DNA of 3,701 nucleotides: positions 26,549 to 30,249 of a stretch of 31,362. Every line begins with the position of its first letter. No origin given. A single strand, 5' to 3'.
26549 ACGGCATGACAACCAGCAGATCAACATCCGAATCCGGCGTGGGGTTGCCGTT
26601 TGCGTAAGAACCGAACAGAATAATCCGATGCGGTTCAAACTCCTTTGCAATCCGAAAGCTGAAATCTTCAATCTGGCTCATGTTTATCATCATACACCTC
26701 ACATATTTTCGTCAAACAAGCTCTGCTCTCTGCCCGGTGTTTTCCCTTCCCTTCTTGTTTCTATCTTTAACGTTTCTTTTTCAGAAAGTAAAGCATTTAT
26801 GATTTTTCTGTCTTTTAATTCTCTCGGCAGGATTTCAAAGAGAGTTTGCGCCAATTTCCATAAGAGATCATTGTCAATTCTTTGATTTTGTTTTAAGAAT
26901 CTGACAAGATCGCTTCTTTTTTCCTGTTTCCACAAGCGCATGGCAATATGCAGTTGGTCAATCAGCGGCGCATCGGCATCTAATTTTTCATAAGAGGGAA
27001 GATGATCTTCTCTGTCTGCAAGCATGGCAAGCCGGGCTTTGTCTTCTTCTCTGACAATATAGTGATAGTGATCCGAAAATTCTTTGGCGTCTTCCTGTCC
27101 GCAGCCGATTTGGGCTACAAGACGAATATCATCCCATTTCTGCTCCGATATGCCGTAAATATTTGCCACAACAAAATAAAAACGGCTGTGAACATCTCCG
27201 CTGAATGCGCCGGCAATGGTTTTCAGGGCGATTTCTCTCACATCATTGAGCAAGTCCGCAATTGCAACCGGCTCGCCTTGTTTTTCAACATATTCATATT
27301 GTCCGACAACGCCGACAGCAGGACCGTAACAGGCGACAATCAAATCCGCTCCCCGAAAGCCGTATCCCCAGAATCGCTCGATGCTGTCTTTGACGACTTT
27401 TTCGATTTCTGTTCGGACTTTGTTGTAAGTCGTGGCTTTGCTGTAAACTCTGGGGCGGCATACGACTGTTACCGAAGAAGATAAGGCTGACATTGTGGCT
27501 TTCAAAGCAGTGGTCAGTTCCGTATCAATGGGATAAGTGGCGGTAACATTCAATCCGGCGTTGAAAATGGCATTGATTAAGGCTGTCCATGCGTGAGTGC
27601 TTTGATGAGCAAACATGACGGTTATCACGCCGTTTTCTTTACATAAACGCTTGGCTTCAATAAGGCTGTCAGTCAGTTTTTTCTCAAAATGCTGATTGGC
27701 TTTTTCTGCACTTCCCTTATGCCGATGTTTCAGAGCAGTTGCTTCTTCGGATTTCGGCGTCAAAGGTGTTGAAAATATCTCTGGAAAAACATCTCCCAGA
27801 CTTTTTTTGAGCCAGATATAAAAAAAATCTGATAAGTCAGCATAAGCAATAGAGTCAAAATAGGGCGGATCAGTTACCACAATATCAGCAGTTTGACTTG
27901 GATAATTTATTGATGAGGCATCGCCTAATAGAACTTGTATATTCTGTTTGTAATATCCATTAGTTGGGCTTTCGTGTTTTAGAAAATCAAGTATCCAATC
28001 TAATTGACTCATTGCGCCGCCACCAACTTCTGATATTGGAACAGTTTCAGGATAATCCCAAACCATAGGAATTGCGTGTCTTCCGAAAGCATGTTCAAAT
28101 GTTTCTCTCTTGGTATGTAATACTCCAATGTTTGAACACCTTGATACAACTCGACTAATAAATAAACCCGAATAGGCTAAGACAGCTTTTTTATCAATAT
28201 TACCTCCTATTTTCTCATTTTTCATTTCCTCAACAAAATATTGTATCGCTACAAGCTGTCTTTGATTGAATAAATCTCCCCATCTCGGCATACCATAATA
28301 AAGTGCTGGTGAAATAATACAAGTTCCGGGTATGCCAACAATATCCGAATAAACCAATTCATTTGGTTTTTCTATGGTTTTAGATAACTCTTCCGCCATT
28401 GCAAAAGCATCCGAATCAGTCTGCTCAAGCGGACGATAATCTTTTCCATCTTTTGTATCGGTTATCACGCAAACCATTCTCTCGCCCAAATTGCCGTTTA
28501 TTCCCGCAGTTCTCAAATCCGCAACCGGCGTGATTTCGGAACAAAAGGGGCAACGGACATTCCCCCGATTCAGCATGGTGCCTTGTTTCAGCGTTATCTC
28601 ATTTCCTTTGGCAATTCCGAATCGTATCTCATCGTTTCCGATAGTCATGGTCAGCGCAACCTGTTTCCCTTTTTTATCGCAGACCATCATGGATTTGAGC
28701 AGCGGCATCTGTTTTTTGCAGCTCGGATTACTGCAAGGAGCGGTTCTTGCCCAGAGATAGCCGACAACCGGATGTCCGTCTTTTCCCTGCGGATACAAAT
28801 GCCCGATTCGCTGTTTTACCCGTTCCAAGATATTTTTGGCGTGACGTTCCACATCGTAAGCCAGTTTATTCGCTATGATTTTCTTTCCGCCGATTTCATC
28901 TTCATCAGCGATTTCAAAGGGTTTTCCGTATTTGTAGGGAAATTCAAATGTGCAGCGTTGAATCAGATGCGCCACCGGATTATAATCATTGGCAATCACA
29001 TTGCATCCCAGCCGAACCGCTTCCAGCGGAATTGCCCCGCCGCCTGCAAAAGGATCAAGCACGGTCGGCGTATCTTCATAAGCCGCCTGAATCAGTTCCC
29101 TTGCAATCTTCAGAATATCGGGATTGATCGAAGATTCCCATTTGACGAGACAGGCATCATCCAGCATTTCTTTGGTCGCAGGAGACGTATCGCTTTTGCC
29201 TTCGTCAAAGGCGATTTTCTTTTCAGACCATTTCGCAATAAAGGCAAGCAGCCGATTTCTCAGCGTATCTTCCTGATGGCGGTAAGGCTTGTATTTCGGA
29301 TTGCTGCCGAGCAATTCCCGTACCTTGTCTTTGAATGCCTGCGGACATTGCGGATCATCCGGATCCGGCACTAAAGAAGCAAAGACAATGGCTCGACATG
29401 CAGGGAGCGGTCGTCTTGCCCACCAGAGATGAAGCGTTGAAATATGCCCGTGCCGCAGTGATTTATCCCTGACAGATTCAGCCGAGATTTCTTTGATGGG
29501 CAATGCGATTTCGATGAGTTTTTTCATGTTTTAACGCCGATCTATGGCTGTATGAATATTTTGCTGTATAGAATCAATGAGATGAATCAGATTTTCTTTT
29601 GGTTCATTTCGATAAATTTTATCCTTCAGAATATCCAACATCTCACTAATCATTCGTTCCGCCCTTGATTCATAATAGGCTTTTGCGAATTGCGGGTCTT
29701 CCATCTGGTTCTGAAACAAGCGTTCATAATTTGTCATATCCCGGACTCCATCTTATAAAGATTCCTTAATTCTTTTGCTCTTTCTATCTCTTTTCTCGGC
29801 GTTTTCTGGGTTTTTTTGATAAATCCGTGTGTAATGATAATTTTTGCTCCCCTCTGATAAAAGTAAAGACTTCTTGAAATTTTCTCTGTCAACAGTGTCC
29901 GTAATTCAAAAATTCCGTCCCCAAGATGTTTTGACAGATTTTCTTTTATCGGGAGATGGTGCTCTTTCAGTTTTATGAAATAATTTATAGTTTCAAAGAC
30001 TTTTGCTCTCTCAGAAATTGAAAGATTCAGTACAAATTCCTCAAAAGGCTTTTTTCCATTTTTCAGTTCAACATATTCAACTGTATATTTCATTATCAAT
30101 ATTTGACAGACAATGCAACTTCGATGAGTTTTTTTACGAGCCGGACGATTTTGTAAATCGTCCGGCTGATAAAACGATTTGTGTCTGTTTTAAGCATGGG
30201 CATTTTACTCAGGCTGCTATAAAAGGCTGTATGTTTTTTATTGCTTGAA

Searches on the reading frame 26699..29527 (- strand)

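Call 5: search_protein_families(library=padloc, proteins=[window:26699-29527:-], max_evalue=0.1)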
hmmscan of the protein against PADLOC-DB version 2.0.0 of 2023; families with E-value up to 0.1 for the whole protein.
window:26699-29527:- (942 aa): 36 families (the best 25 are shown)
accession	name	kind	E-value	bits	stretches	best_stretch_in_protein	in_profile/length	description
PDLC00661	HmaB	-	3.1e-126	420.5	1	2-878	8-912/973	DNA-adenine methylase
PDLC00660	HmaB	-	8e-121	402.6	1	2-881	9-909/967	DNA-adenine methylase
PDLC03233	MTase_II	-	1.6e-56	190.3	2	136-692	105-643/731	Type II methyltransferase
PDLC02189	DUF1156_MTase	-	8.2e-49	164.6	2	401-721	427-707/944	-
PDLC03352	MTase_II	-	3.8e-36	122.3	4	384-580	385-599/1023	Type II methyltransferase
PDLC03314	MTase_II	-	2.3e-30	103.4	2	546-724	546-710/944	Type II methyltransferase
PDLC03319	MTase_II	-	3.6e-12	43.9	2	146-191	17-62/503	Type II methyltransferase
PDLC03367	MTase_II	-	4.6e-11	39.7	2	485-662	283-445/633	Type II methyltransferase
PDLC04134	mad2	-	3.5e-09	34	2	130-185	270-324/492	mads_2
PDLC03239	MTase_II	-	6.8e-09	32.9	2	546-640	284-370/442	Type II methyltransferase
PDLC03322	MTase_II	-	1.7e-08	31.8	1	97-190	12-102/446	Type II methyltransferase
PDLC03380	MTase_II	-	2.5e-08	31.5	2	131-191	38-95/393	Type II methyltransferase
PDLC02541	PglX|PglXI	-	2.8e-08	30.4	1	514-670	461-599/919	PglXI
PDLC03312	MTase_II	-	3.4e-07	26.3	1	544-664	1126-1233/1344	Type II methyltransferase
PDLC03325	MTase_II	-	1.9e-05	21.6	1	154-193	93-132/426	Type II methyltransferase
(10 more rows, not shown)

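Call 86: search_protein_families(library=pfam, proteins=[window:26699-29527:-], max_evalue=0.001)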
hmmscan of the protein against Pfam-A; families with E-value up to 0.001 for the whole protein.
window:26699-29527:- (942 aa): 4 families
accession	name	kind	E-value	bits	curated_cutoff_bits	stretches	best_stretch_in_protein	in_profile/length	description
PF06634.17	DUF1156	-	1.9e-22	79.6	24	1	8-58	1-52/73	Protein of unknown function (DUF1156)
PF01555.25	N6_N4_Mtase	-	8.4e-09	36.1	26.7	0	548-661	2-74/221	DNA methylase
PF01170.24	UPF0020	-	3.8e-07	30.4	22.3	0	141-182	16-58/197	RMKL-like, methyltransferase domain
PF02086.21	MethyltransfD12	-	0.00011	22.4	22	1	143-184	10-52/253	D12 class N6 adenine-specific DNA methyltransferase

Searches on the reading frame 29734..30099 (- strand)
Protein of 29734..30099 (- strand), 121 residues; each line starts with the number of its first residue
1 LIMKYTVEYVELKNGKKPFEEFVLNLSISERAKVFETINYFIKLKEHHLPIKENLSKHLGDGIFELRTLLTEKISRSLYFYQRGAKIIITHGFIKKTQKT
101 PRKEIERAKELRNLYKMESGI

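Call 85: search_protein_families(library=padloc, proteins=[window:29734-30099:-], max_evalue=0.001)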
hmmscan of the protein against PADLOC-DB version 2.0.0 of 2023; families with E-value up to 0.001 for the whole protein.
window:29734-30099:- (121 aa): 1 family
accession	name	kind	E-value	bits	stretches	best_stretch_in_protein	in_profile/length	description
PDLC03886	NsnC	-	1.9e-15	55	1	42-116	216-290/293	-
